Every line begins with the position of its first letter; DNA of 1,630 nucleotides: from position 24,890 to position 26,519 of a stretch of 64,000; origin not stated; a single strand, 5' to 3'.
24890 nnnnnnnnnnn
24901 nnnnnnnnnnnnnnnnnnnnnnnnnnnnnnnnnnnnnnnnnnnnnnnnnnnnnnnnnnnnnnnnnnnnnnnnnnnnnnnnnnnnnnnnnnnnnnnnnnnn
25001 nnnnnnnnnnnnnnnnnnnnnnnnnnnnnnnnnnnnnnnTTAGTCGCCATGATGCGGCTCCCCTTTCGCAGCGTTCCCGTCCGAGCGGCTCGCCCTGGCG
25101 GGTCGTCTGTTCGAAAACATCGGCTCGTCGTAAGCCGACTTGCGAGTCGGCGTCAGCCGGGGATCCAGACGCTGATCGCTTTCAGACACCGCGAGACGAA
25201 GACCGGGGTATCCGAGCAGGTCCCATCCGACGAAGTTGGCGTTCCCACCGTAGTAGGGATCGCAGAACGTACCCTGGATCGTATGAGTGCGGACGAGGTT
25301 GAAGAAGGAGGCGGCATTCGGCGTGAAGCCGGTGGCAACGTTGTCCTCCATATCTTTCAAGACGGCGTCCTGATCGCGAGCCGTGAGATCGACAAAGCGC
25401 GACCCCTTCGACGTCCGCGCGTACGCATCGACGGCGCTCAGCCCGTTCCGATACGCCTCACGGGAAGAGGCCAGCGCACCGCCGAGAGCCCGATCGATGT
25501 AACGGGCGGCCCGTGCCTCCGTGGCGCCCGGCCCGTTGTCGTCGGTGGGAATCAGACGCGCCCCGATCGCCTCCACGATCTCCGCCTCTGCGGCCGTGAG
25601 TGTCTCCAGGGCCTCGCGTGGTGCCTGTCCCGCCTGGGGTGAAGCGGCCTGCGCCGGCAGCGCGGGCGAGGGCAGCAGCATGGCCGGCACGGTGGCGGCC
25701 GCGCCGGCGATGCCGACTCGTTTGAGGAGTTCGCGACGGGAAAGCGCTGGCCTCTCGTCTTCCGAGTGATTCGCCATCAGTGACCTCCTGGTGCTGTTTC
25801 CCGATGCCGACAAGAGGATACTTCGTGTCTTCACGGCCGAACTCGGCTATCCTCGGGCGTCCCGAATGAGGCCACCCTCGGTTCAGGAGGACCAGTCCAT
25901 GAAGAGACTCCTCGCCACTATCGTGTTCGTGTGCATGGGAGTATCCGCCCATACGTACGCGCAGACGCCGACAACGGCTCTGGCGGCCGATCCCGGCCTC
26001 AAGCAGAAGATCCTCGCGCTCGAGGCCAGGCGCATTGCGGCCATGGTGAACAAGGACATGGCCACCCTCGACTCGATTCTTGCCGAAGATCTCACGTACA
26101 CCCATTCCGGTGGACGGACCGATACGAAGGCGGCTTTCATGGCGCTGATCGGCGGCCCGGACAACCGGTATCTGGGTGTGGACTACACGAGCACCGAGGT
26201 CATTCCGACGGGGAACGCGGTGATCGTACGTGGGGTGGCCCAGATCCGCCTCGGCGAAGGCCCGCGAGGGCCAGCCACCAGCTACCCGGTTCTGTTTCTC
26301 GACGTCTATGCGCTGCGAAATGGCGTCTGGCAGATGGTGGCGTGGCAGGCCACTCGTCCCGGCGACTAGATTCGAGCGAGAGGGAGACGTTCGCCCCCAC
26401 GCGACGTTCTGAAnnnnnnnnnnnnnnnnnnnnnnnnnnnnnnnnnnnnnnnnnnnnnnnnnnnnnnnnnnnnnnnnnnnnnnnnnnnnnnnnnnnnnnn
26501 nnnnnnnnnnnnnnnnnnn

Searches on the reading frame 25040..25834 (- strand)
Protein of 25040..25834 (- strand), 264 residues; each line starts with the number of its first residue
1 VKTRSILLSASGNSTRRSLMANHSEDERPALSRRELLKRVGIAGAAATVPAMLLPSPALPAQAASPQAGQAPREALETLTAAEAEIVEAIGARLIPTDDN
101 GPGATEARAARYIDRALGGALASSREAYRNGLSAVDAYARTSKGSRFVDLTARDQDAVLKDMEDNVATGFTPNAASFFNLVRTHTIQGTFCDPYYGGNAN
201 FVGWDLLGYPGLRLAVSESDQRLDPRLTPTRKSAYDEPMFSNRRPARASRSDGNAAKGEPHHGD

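Call 8: search_protein_families(library=pfam, proteins=[window:25040-25834:-], max_evalue=0.001)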
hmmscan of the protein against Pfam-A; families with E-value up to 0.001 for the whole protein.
window:25040-25834:- (264 aa): 1 family
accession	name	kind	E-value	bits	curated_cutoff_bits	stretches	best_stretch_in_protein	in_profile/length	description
PF13618.11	Gluconate_2-dh3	-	1.9e-32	112.9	23.4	1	82-211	2-135/135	Gluconate 2-dehydrogenase subunit 3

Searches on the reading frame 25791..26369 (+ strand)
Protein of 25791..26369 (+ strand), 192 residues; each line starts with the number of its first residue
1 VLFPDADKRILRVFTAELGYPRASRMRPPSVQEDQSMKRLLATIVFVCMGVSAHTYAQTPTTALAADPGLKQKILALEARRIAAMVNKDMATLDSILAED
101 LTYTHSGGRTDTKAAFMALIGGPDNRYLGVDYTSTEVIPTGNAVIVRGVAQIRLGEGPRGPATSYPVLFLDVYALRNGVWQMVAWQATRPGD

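Call 8: search_protein_families(library=pfam, proteins=[window:25791-26369:+], max_evalue=0.001)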
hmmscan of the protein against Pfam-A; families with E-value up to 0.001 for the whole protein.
window:25791-26369:+ (192 aa): 2 families
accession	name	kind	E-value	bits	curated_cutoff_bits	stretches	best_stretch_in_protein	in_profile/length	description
PF14534.12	DUF4440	-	2.7e-17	63.6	25.2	1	74-182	1-107/107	Domain of unknown function (DUF4440)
PF12680.13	SnoaL_2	-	1.1e-08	36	27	1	82-180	5-99/102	SnoaL-like domain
